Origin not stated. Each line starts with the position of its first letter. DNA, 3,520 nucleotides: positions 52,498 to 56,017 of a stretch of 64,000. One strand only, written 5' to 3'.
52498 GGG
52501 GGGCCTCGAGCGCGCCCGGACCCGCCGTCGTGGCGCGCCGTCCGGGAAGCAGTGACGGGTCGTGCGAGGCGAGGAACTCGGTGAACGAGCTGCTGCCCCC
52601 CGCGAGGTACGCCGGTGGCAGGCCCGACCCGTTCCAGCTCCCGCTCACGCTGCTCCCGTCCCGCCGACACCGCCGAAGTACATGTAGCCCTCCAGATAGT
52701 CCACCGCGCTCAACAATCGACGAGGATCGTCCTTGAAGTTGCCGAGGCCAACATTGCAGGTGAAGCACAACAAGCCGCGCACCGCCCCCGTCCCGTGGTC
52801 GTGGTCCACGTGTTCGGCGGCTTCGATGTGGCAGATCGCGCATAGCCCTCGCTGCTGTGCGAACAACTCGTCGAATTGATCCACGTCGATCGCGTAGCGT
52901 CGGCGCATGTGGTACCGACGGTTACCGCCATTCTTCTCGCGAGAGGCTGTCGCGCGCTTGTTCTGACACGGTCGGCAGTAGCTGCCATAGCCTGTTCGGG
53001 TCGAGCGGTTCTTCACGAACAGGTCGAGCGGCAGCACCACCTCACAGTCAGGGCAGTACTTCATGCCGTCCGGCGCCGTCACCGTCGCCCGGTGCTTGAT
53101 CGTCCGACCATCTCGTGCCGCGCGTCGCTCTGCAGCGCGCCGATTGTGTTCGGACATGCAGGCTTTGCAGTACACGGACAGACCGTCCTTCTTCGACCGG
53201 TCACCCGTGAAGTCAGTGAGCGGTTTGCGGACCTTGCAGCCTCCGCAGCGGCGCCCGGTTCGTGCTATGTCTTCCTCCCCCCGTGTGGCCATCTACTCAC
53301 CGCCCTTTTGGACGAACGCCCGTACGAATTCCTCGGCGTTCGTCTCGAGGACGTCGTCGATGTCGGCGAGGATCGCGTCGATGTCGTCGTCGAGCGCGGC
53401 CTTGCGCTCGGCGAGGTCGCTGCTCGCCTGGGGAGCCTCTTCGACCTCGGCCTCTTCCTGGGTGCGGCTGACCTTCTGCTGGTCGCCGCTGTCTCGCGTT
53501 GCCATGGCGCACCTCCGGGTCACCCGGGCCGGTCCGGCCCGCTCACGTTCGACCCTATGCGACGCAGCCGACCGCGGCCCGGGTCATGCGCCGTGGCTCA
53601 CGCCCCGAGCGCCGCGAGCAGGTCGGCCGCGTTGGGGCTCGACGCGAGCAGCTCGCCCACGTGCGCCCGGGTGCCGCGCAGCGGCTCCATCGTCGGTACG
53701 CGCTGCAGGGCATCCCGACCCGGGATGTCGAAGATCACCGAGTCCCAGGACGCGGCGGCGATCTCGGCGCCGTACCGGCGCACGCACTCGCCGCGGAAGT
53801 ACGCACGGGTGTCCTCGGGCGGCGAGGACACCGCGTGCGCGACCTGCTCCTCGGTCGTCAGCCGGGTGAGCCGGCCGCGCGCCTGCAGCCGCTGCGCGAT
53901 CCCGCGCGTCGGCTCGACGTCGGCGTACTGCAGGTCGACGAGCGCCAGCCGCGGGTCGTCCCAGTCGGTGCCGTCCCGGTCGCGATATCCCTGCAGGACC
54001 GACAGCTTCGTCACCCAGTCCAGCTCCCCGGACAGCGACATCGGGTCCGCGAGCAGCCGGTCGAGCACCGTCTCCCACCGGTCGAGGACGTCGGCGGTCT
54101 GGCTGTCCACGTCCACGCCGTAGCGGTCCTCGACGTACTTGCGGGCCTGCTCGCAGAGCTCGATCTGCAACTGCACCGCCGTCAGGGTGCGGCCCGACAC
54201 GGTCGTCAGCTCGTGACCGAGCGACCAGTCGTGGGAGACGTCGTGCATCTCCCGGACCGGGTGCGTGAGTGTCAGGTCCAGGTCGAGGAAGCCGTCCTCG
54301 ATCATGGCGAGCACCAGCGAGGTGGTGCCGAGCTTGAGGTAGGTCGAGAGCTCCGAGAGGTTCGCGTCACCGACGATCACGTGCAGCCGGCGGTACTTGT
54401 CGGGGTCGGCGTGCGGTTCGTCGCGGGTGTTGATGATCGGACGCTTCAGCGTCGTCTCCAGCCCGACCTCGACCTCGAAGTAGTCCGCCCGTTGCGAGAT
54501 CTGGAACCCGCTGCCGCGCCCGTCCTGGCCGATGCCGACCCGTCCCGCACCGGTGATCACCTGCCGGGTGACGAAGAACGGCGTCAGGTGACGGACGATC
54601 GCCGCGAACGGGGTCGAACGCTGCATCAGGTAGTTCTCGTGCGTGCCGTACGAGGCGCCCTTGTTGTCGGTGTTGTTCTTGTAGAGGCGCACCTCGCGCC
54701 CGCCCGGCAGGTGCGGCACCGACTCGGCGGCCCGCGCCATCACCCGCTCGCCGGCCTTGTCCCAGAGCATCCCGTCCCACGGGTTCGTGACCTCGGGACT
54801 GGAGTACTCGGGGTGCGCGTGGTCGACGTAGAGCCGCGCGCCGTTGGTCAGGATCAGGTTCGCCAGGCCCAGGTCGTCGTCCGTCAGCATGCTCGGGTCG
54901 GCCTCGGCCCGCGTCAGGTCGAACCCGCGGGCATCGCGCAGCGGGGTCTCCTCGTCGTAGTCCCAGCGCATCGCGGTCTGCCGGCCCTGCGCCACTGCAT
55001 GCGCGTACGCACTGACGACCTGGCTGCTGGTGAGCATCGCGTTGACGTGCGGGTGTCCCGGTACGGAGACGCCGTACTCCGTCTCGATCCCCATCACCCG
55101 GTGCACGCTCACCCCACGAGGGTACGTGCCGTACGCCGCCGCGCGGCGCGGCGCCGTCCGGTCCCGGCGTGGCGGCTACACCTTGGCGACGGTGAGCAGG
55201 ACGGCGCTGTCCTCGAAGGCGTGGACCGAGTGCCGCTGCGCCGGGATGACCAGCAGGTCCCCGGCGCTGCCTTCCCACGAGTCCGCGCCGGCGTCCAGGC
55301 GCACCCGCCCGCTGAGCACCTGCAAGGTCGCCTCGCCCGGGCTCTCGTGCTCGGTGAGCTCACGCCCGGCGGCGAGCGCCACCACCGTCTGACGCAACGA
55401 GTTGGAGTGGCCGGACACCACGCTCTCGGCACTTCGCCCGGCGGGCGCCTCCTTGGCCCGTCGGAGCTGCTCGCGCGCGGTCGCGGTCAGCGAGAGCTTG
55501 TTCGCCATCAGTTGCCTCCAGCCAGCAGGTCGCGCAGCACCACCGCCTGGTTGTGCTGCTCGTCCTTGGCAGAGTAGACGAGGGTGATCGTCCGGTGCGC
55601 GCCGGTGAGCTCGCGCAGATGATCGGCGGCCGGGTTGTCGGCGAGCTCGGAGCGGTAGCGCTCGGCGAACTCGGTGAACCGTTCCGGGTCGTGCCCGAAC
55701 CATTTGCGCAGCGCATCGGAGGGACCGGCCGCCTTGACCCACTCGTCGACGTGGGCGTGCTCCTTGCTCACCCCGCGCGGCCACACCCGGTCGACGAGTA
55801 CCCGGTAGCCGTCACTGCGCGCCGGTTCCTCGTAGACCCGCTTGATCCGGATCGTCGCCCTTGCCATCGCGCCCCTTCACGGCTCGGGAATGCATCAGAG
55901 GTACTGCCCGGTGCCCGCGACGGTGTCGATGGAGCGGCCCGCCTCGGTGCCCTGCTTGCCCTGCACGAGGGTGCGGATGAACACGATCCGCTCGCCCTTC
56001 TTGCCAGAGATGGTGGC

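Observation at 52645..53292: Foreign-looking zinc-finger/endonuclease VII gene inserted with zero intergenic bases between pup and prcB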

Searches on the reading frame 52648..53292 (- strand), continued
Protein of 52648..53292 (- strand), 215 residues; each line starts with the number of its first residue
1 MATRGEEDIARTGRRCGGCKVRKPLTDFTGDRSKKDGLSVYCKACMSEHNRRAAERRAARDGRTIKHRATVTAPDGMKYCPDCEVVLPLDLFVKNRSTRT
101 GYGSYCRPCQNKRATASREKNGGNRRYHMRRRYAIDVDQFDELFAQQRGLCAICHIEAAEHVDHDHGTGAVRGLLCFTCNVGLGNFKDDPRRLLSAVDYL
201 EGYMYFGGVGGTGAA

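Call 85: fold_search(model_id=the predicted structure, library=viral)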
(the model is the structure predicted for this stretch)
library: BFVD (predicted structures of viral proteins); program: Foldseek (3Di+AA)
matches with E <= 10: 669; with E <= 0.001: 117
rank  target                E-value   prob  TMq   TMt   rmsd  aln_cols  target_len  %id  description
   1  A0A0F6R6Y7            1.6e-12  1.00  0.27  0.29  15.5       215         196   27  Recombination endonuclease VII [Escherichia coli O157 typing phage 4]
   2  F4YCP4                2.6e-12  1.00  0.28  0.40   8.4       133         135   38  (no name in the UniProt tables at hand)
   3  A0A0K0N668            1.8e-11  1.00  0.32  0.34  14.7       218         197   23  Endonuclease [Tsukamurella phage TIN4]
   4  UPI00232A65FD         1.3e-10  1.00  0.30  0.42   7.9       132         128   38  (no name look-up for this kind of identifier)
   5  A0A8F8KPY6            1.3e-10  1.00  0.24  0.15  18.7       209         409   23  Restriction endonuclease HNH [Clandestinovirus]
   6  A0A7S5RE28            2.5e-10  1.00  0.32  0.39  11.7       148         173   31  (no name in the UniProt tables at hand)
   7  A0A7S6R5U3            6.8e-10  1.00  0.31  0.26   8.1       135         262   33  Internal (Core) protein [Klebsiella phage P510]
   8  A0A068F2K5            7.8e-10  1.00  0.27  0.31  17.1       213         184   28  Restriction endonuclease, HNH endonuclease domain [Mycobacterium phage Gaia]
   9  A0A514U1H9            2.4e-09  1.00  0.24  0.25  14.2       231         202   21  (no name in the UniProt tables at hand)
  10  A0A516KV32            3.0e-09  1.00  0.29  0.23  17.6       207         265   28  Endonuclease VII [Microbacterium phage FuzzBuster]
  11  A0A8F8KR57            3.4e-09  1.00  0.29  0.27  14.4       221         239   21  Restriction endonuclease beta-beta-alpha-Me family protein [Clandestinovirus]
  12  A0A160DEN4            8.7e-09  1.00  0.27  0.53   8.4       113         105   38  EndoVII [Gordonia phage OneUp]
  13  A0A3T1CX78            1.9e-08  1.00  0.29  0.16  12.6       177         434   26  HNH endonuclease [Acanthamoeba castellanii medusavirus J1]
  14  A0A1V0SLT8            2.4e-08  1.00  0.23  0.22  13.6       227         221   22  Uncharacterized protein [Klosneuvirus KNV1]
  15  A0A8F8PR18            4.3e-08  1.00  0.21  0.26  11.6       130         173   23  Restriction endonuclease beta-beta-alpha-Me family protein [Clandestinovirus]
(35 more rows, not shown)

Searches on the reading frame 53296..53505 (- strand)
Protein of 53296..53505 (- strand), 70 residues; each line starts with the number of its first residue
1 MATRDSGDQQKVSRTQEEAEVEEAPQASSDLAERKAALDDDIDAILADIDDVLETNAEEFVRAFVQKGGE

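Call 12: find_related_loci(query=window:53296-53505:-, collection=genome_contigs, flank=4000)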
Query window:53296-53505:- (70 aa) in genome_contigs; peptide patterns used: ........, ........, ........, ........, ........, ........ (x = any residue, [..] = any of these).
599 stretches matched a pattern (row limit reached: there are more); 141 encode a relative of the query (tblastn E <= 1e-3); the best 80 are kept; 80 distinct loci.
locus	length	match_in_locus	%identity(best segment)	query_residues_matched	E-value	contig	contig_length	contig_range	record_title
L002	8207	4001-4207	61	1-70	3e-22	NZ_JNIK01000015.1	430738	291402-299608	Blastococcus sp. URHD0036 N555DRAFT_scaffold00004.4_C, whole genome shotgun sequence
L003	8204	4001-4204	60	1-70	1e-20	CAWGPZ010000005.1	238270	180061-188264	MAG: uncultured Actinomycetota bacterium isolate MFD09779.bin.1.42 genome assembly, contig: contig_14526, whole genome s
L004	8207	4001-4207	56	1-70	1e-20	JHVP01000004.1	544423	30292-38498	Geodermatophilaceae bacterium URHA0031 N543DRAFT_scaffold00004.4_C, whole genome shotgun sequence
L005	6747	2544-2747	59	1-70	1e-20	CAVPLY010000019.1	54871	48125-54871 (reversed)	MAG: uncultured Actinomycetota bacterium isolate MFD09779.bin.3.245 genome assembly, contig: contig_66634, whole genome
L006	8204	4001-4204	57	1-70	2e-20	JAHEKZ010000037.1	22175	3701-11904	MAG: Actinomycetes bacterium isolate Ww60 NODE_4243_length_22175_cov_14.944953, whole genome shotgun sequence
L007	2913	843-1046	57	1-70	4e-20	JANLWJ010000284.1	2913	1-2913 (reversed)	MAG: Actinomycetes bacterium isolate OTE_20_metabat_391 OTE_20_k141_1805888, whole genome shotgun sequence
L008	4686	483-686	57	1-70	5e-20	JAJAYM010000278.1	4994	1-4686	MAG: Actinomycetes bacterium isolate CAN_BIN10 c_000000153025, whole genome shotgun sequence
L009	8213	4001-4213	60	1-70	8e-20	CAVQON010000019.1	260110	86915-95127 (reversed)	MAG: uncultured Actinomycetota bacterium isolate MFD09964.bin.1.108 genome assembly, contig: contig_6853, whole genome s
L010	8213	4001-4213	60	1-70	1e-19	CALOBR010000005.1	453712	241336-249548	MAG: Jiangellales bacterium isolate HOU_bin.0112 genome assembly, contig: contig_954, whole genome shotgun sequence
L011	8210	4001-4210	58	1-70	2e-19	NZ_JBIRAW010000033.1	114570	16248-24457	Actinomadura sp. 9N407 contig_33, whole genome shotgun sequence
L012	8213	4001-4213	58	1-70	1e-18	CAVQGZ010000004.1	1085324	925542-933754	MAG: uncultured Actinomycetota bacterium isolate MFD09964.bin.1.219 genome assembly, contig: contig_217, whole genome sh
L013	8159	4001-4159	68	20-70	1e-17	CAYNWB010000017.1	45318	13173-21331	MAG TPA_asm: uncultured Actinomycetes bacterium isolate binchicken_co405_312 genome assembly, contig: NODE_1101_length_4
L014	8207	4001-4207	52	1-70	2e-17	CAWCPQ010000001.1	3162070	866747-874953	MAG: uncultured Actinomycetota bacterium isolate MFD09368.bin.1.210 genome assembly, contig: contig_1275, whole genome s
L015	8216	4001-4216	53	1-70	2e-15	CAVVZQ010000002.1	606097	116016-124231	MAG: uncultured Actinomycetota bacterium isolate MFD09779.bin.1.66 genome assembly, contig: contig_28733, whole genome s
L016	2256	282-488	56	1-70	5e-15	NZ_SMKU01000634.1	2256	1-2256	Actinomadura rubrisoli strain H3C3 NODE_634_length_2256_cov_27.2024, whole genome shotgun sequence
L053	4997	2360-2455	69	35-70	5e-10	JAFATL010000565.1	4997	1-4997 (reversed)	MAG: Actinomycetota bacterium isolate CP_BM_ER_R9_11 BM_ER_R9_k147_2951484, whole genome shotgun sequence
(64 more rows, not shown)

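Call 57: search_protein_families(library=pfam, proteins=[L053:2541-3074:+], max_evalue=0.01)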
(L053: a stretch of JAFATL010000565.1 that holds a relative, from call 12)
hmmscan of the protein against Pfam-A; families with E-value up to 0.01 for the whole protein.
L053:2541-3074:+ (178 aa): 1 family
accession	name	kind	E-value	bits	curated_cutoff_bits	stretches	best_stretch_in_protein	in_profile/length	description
PF02945.21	Endonuclease_7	-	4.6e-20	71.8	23.6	1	82-161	5-81/82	Recombination endonuclease VII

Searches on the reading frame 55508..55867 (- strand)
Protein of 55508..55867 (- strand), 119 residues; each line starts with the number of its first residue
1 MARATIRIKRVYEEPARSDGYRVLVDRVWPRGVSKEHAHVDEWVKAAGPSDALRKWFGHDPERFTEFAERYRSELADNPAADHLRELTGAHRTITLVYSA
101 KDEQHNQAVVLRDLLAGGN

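Call 81: search_protein_families(library=pfam, proteins=[window:55508-55867:-], max_evalue=0.00001)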
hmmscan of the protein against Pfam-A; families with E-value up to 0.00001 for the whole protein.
window:55508-55867:- (119 aa): 3 families
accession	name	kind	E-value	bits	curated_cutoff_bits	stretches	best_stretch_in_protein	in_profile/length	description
PF22752.1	DUF488-N3i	-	3.8e-38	131.4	27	1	6-116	2-112/131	Inactive DUF488-N3 subclade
PF04343.18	DUF488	-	2e-32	112.8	22.2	1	7-115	1-121/121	Domain of unknown function DUF488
PF22751.1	DUF488-N3a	-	5e-26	91.8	27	1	6-116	1-115/118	Active DUF488-N3 subclade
